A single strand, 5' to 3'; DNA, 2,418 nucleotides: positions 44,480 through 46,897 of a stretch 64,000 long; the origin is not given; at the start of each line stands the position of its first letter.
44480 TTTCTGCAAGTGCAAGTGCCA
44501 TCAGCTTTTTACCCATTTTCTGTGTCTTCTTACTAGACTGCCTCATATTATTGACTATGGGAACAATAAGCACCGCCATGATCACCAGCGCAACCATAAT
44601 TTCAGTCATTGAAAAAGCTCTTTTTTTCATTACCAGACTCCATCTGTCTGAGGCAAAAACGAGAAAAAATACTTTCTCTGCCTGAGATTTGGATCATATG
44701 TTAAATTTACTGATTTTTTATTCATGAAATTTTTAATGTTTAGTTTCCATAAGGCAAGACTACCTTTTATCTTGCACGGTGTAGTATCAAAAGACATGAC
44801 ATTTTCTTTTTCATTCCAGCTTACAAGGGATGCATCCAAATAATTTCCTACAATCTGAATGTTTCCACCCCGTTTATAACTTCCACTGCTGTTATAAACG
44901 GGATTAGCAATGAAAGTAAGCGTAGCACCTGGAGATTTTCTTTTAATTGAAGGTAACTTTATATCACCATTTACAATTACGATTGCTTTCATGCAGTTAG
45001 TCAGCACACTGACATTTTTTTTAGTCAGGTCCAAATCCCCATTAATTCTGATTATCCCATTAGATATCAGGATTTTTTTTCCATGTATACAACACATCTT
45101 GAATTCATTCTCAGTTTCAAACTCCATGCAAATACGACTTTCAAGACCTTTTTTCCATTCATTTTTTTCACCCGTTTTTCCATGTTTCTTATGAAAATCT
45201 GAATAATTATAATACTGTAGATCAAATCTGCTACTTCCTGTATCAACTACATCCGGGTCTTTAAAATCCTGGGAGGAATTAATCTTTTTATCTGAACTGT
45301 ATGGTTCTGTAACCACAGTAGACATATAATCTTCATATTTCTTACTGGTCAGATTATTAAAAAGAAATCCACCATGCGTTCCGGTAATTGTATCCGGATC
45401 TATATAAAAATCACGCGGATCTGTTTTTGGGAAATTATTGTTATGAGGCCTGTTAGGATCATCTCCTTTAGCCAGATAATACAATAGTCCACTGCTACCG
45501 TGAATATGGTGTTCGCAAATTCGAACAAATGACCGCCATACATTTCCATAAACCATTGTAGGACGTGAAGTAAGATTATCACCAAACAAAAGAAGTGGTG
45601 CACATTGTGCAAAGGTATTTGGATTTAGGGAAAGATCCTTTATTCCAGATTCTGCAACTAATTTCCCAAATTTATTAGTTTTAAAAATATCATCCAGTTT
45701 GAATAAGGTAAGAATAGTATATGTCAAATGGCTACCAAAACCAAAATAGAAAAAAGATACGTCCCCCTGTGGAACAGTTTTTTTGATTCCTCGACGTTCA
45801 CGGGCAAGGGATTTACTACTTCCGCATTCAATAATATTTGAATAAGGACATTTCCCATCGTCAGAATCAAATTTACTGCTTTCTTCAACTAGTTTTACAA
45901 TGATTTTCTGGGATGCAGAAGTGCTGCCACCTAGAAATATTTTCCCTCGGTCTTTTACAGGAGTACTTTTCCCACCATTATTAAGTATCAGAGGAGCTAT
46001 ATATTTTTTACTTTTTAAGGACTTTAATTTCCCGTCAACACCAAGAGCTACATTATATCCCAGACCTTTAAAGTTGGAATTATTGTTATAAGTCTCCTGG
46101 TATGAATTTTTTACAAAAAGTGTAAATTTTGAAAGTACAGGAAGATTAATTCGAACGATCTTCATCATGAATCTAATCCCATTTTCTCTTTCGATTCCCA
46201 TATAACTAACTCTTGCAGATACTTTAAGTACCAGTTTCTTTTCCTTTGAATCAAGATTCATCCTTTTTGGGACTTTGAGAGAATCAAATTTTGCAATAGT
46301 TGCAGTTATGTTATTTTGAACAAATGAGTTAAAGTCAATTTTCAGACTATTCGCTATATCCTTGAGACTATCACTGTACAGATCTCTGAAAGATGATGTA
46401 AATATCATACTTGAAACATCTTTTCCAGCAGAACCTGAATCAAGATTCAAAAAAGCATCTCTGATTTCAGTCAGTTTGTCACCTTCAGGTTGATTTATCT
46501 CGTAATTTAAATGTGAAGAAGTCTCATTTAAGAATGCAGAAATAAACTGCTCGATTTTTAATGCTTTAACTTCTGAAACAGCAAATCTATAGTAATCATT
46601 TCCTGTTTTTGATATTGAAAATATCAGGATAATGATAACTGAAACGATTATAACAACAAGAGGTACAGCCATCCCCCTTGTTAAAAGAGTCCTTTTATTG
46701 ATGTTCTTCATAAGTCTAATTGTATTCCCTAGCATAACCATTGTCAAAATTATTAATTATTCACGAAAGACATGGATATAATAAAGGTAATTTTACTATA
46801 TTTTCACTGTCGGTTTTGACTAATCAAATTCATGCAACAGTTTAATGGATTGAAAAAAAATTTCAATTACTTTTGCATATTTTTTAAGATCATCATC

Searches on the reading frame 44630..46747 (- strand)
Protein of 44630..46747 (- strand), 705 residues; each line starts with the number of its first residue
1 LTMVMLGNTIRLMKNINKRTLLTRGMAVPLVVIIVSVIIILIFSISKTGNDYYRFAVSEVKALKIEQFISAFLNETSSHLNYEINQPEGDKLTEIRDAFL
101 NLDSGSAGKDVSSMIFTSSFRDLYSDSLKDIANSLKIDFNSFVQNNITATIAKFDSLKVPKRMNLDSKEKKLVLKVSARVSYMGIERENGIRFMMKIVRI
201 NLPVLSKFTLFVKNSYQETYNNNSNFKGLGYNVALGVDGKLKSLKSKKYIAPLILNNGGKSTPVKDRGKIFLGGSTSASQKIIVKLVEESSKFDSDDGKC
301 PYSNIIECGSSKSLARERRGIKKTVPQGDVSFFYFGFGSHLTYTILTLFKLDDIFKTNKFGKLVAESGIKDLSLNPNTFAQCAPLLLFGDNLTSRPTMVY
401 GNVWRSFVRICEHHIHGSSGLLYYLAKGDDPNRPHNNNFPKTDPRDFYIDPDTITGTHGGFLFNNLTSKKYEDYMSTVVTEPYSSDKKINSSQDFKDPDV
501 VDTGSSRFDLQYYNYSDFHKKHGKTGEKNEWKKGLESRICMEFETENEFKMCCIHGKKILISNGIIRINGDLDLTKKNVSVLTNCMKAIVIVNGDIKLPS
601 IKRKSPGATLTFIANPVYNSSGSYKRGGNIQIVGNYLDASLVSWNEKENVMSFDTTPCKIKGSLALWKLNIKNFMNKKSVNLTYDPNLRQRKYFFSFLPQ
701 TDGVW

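Call 9: search_protein_families(library=pfam, proteins=[window:44630-46747:-], max_evalue=0.001)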
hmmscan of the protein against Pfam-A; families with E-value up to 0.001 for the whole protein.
window:44630-46747:- (705 aa): 0 families

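Call 26: search_solved_structures(query=window:44630-46747:-, max_evalue=1)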
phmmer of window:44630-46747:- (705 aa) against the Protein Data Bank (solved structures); distinct sequences matched with E-value up to 1: 0.

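Call 27: search_protein_families(library=ncbifam, proteins=[window:44630-46747:-], max_evalue=0.01)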
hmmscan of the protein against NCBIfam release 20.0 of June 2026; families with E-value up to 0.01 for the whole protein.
window:44630-46747:- (705 aa): 0 families

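Call 53: find_homologous_proteins(query=A3)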
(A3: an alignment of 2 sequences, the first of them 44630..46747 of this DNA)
Query A3 (2 sequences) (705 aa, profile of the alignment): 2 proteins with E <= 0.001 among 8000 candidates.
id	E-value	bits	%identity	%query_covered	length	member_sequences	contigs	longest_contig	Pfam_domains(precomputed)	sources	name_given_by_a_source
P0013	0.0e+0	1400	100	100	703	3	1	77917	-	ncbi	-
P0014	0.0e+0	1177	84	96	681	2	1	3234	-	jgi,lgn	-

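Call 61: search_solved_structures(query=A3, max_evalue=10)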
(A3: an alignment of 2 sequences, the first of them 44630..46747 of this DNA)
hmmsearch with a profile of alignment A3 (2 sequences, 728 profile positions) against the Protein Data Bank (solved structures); distinct sequences matched with E-value up to 10: 0.

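Call 62: search_protein_families(library=padloc, proteins=[window:44630-46747:-], max_evalue=0.01)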
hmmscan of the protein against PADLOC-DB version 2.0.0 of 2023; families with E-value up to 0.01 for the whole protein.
window:44630-46747:- (705 aa): 0 families

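Call 63: search_protein_families(library=phrogs, proteins=[window:44630-46747:-], max_evalue=0.01)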
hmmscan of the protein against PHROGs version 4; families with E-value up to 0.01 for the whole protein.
window:44630-46747:- (705 aa): 0 families

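Call 69: find_encoding_contigs(protein=P0014, flank=10000)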
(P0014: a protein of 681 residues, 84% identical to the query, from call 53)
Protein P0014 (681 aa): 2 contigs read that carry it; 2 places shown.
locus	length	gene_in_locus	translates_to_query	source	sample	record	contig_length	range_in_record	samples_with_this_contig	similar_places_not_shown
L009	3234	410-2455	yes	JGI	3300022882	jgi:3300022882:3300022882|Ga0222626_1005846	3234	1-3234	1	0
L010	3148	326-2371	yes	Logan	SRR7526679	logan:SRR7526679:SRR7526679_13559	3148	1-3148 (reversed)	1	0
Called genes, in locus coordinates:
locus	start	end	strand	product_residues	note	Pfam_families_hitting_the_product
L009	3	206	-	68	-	?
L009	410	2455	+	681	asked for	-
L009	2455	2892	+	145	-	PF07963:N_methyl (faint)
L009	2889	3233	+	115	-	?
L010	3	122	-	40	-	?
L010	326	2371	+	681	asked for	-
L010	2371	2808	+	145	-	PF07963:N_methyl (faint)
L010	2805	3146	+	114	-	?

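Call 89: search_protein_families(library=pfam, proteins=[window:44630-46747:-], max_evalue=5)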
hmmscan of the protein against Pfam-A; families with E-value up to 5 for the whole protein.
window:44630-46747:- (705 aa): 0 families
